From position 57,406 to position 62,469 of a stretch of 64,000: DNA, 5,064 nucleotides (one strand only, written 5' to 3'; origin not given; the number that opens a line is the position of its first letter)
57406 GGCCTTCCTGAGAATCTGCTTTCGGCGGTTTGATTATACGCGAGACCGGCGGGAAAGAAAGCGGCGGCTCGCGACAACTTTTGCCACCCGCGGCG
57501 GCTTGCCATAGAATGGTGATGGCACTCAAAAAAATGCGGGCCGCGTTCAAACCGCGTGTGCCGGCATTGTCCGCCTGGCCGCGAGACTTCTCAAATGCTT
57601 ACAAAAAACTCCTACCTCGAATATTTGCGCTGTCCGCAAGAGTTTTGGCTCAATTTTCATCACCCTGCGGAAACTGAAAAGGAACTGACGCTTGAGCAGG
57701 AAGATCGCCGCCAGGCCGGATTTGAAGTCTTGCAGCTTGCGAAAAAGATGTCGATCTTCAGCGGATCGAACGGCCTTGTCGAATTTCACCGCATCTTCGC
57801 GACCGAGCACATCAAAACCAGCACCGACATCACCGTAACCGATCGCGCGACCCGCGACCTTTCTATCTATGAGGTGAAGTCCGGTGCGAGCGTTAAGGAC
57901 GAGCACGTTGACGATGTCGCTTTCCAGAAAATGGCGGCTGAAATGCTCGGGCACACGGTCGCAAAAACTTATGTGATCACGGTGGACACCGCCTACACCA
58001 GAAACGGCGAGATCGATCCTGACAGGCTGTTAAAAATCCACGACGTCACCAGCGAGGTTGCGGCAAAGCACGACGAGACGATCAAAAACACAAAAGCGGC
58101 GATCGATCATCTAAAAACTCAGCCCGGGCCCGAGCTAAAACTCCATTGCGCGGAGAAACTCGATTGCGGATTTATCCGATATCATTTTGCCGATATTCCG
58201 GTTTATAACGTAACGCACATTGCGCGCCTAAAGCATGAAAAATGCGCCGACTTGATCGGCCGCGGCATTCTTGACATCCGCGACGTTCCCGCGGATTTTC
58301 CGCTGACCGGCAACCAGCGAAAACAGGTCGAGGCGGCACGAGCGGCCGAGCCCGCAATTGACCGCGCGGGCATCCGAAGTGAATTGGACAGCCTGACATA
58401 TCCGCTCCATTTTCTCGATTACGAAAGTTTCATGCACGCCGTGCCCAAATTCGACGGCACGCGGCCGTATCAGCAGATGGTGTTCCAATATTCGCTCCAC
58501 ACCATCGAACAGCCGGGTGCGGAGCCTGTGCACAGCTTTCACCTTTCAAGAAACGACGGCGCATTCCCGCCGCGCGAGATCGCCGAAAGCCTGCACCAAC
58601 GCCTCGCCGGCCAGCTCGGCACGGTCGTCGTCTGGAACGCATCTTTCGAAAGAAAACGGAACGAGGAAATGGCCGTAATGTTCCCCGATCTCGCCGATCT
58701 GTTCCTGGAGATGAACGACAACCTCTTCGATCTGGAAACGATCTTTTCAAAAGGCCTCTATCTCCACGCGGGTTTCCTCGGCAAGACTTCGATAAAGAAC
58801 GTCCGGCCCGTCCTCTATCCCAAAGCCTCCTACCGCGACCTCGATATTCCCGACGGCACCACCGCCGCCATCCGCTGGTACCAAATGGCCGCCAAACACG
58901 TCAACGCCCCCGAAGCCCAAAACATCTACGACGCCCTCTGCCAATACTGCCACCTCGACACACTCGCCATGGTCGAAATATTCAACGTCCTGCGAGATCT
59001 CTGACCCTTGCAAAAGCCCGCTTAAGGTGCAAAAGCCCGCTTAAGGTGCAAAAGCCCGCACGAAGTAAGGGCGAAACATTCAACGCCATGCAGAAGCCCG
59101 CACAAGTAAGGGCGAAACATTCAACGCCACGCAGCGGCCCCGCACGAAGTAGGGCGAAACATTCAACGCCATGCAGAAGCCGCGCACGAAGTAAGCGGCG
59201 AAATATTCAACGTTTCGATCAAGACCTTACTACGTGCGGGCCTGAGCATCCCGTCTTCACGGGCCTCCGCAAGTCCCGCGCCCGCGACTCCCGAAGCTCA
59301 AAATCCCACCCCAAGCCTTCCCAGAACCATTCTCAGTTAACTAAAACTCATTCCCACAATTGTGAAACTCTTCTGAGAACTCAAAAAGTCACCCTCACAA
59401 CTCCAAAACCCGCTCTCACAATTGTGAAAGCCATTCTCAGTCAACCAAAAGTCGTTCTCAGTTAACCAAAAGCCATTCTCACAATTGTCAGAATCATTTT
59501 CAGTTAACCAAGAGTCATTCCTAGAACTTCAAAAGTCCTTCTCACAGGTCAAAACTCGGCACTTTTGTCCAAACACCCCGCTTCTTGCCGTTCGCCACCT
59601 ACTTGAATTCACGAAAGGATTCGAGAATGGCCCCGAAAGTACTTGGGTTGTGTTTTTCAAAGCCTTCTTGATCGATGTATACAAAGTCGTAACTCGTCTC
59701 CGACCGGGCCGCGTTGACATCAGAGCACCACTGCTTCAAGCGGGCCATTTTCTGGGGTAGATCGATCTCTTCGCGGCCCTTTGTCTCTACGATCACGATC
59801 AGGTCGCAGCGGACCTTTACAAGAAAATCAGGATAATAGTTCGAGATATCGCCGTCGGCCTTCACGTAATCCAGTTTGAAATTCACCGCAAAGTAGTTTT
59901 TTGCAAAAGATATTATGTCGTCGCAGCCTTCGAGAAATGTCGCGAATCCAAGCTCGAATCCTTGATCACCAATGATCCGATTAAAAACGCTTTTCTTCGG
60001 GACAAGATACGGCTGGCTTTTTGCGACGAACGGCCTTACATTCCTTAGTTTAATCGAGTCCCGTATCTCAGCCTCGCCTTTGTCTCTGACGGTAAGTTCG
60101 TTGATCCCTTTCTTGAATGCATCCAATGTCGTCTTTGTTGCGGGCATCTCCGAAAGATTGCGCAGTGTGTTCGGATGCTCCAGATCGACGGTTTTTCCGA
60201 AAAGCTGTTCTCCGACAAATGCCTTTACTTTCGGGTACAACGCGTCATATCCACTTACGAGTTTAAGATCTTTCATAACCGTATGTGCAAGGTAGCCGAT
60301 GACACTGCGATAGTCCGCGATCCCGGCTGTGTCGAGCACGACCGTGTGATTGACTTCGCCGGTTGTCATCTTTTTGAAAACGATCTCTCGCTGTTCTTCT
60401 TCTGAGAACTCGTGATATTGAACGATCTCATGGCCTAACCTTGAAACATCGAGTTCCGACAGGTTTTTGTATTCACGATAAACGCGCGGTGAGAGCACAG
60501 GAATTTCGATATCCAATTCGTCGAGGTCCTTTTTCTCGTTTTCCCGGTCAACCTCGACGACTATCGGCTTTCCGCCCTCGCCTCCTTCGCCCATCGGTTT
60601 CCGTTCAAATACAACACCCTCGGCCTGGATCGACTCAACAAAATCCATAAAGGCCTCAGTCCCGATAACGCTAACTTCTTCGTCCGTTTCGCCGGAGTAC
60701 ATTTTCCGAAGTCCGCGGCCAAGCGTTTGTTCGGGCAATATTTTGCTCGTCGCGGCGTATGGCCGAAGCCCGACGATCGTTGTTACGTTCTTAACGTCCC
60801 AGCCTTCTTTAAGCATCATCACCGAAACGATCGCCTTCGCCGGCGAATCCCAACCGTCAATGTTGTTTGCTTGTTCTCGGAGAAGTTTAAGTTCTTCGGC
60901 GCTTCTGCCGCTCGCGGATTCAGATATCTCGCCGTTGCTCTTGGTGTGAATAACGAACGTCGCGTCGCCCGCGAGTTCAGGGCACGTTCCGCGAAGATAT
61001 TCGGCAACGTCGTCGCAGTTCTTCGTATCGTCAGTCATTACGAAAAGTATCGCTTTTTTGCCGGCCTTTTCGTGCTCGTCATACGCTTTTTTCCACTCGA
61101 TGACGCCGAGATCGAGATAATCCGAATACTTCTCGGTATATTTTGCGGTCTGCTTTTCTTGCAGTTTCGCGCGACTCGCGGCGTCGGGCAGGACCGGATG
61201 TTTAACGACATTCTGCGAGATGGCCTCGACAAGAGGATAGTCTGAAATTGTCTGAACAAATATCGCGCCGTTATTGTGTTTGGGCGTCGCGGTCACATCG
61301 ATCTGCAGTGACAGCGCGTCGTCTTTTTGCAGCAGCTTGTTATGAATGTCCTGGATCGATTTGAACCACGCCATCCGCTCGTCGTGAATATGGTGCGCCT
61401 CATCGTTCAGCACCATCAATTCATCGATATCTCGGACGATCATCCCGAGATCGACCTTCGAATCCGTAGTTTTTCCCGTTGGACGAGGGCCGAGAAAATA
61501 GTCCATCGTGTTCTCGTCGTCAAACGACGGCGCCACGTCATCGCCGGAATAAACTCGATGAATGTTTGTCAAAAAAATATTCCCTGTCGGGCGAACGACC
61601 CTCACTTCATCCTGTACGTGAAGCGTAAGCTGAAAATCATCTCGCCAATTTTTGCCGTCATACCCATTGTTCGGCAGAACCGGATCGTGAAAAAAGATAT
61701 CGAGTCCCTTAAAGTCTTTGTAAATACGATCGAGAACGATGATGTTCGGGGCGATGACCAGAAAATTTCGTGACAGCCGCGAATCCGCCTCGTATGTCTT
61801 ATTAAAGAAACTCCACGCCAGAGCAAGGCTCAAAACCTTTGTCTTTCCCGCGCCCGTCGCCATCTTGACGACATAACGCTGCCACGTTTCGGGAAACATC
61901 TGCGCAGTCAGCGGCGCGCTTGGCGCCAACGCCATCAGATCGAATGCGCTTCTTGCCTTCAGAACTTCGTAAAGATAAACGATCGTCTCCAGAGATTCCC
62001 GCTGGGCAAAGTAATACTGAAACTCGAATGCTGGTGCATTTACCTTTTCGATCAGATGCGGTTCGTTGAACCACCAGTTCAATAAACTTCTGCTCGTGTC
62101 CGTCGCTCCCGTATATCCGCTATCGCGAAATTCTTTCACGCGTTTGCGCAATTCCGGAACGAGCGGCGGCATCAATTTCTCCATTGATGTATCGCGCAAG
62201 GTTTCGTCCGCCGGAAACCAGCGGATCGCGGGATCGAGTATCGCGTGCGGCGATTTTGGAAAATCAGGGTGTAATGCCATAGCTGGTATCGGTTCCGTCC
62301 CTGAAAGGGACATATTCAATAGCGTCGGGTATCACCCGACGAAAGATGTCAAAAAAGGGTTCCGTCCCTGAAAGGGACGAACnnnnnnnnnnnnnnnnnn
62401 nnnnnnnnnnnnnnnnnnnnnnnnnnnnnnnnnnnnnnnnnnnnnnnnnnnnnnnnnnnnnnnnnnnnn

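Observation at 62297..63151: IS200/RAYT-type Y1 transposase with REP arrays inserted between the mod and res genes of a type III R-M system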

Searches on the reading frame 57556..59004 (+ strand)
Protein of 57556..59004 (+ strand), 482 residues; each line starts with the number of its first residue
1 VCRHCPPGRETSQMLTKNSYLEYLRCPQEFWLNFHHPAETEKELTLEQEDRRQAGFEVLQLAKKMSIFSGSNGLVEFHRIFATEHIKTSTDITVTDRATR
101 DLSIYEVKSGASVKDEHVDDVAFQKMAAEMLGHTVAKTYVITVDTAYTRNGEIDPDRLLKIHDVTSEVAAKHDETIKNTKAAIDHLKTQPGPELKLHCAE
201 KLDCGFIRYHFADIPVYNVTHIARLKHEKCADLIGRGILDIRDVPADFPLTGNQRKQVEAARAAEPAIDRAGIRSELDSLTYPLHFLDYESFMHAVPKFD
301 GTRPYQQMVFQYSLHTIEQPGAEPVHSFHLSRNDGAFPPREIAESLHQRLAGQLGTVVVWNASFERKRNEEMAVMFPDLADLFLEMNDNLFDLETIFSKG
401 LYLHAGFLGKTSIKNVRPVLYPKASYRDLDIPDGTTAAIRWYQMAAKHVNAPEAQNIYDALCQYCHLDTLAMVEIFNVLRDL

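Call 3: search_protein_families(library=pfam, proteins=[window:57556-59004:+], max_evalue=0.01)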
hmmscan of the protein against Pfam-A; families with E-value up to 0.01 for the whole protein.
window:57556-59004:+ (482 aa): 1 family
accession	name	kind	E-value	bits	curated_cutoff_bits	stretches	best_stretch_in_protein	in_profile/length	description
PF11074.14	DUF2779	-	5.9e-35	120.7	23.3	1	285-412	1-126/126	Domain of unknown function(DUF2779)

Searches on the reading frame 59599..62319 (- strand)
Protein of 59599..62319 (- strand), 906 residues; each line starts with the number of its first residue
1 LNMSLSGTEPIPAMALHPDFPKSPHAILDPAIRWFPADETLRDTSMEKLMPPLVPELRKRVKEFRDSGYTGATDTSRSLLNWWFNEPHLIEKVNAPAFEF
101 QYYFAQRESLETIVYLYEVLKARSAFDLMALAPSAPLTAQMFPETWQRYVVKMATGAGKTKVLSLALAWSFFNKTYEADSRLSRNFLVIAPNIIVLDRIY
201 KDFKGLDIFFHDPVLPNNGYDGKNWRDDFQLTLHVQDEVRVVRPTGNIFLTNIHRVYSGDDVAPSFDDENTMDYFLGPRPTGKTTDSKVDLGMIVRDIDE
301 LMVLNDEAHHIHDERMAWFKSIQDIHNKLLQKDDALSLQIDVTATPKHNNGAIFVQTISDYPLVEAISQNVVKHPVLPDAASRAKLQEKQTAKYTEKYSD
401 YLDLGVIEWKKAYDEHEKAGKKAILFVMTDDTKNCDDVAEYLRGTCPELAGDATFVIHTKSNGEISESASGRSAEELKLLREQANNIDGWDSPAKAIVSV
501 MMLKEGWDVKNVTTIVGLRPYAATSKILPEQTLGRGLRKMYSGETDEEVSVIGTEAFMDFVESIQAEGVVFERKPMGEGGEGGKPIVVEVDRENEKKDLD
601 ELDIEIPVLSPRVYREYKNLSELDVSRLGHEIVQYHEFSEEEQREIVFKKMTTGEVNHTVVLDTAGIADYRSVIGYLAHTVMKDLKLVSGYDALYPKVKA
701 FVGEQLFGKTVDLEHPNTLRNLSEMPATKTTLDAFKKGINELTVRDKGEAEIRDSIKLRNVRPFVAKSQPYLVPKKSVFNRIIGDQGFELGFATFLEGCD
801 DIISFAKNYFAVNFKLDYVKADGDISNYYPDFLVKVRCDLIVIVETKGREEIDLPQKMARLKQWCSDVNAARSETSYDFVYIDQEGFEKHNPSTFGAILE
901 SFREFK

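Call 3: search_protein_families(library=pfam, proteins=[window:59599-62319:-], max_evalue=0.01)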
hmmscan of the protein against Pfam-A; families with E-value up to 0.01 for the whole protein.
window:59599-62319:- (906 aa): 3 families
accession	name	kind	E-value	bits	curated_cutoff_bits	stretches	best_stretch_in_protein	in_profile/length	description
PF04851.21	ResIII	-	7.8e-15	55.6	22.5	1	144-347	21-163/164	Type III restriction enzyme, res subunit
PF00270.35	DEAD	-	0.00036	20.7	26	1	140-209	6-71/167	DEAD/DEAH box helicase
PF08722.17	Tn7_TnsA-like_N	-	0.0037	18.2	26.5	0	800-860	2-56/85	TnsA-like endonuclease N terminal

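Call 15: search_protein_families(library=ncbifam, proteins=[window:59599-62280:-], max_evalue=0.01)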
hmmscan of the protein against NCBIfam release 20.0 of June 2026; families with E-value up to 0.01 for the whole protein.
window:59599-62280:- (893 aa): 3 families
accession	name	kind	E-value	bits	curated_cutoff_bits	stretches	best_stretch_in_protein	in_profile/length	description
NF046055.1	restr_BPTD_3080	equivalog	1.6e-76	258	800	2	37-386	67-410/970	BPTD_3080 family restriction endonuclease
NF012027.0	PRK15483.1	equivalog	0.00038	18.5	564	1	473-525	494-544/986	type III restriction-modification system endonuclease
NF008521.0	PRK11448.1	equivalog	0.0013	16.8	729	0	482-526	758-800/1123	type I restriction-modification system endonuclease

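Call 26: find_related_loci(query=window:59599-62280:-, collection=genome_contigs, flank=5000)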
Query window:59599-62280:- (893 aa) in genome_contigs; peptide patterns used: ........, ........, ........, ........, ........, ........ (x = any residue, [..] = any of these).
478 stretches matched a pattern; 442 encode a relative of the query (tblastn E <= 1e-3); the best 80 are kept; 80 distinct loci.
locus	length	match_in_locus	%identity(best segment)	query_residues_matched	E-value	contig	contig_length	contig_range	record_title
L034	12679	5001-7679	85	1-893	0e+0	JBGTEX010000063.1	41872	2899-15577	MAG: Pyrinomonadaceae bacterium isolate JTS-RE178 k141_6755781, whole genome shotgun sequence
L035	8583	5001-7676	75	1-893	0e+0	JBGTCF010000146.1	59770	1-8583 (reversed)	MAG: Pyrinomonadaceae bacterium isolate JTS-RE113 k141_10520120, whole genome shotgun sequence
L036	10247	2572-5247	74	1-893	0e+0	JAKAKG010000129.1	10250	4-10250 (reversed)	MAG: Acidobacteria bacterium isolate WY4.bin4 NODE_8374_length_10250_cov_5.017287, whole genome shotgun sequence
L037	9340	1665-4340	74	1-893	0e+0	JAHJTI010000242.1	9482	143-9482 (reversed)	MAG: Proteobacteria bacterium isolate OS_PC_MetaG.mb.46 OS_PC_MetaG.mb.46_k141_681353, whole genome shotgun sequence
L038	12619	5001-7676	74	1-893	0e+0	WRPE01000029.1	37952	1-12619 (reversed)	MAG: Syntrophaceae bacterium isolate X3_MaxBin.011 scaffold_713, whole genome shotgun sequence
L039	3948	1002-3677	74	1-893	0e+0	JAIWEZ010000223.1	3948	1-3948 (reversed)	MAG: Gammaproteobacteria bacterium isolate JL_RS_05_13 NODE_10012_length_3948_cov_0.602722, whole genome shotgun sequenc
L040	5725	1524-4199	74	1-893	0e+0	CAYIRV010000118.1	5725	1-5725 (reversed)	MAG TPA_asm: uncultured Thermodesulfobacteriota bacterium isolate ERP119705_co25_660 genome assembly, contig: NODE_17496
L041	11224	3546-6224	73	1-893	0e+0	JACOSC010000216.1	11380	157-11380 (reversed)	MAG: Acidobacteria bacterium isolate NC_groundwater_8_Pr7_B-0.1um_54_23 FFV18_Bp1_scaffold_526184, whole genome shotgun 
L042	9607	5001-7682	73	1-893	0e+0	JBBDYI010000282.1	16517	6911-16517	MAG: Pirellulales bacterium isolate LejiaD_2_63_11 Lejia_D_5593_length_16517_cov_7, whole genome shotgun sequence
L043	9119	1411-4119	73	1-893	0e+0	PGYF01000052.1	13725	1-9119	MAG: Nitrospira bacterium HGW-Nitrospira-1 bjp_ig2158_scaffold_4167, whole genome shotgun sequence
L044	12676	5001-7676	73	1-893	0e+0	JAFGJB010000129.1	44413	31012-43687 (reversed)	MAG: candidate division KSB1 bacterium isolate Zod_Metabat.251 k87_5547738, whole genome shotgun sequence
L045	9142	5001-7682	74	1-893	0e+0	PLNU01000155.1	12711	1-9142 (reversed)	MAG: Syntrophaceae bacterium isolate fen_1160 73.20120800_E1X.10_contig_15423, whole genome shotgun sequence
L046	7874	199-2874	73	1-893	0e+0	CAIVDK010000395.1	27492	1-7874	MAG: uncultured delta proteobacterium isolate Loclat_bin-13126 genome assembly, contig: bin-13126:395/473, whole genome 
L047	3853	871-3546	73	1-893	0e+0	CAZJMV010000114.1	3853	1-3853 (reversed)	MAG TPA_asm: uncultured Anaerolineaceae bacterium isolate SRP067234_co1_294 genome assembly, contig: k99_166050, whole g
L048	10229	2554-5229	73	1-893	0e+0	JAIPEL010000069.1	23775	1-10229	MAG: Desulfobacterales bacterium isolate Tobar15.5-16.5m-G19 Tobar15-5-16-5m-C1338, whole genome shotgun sequence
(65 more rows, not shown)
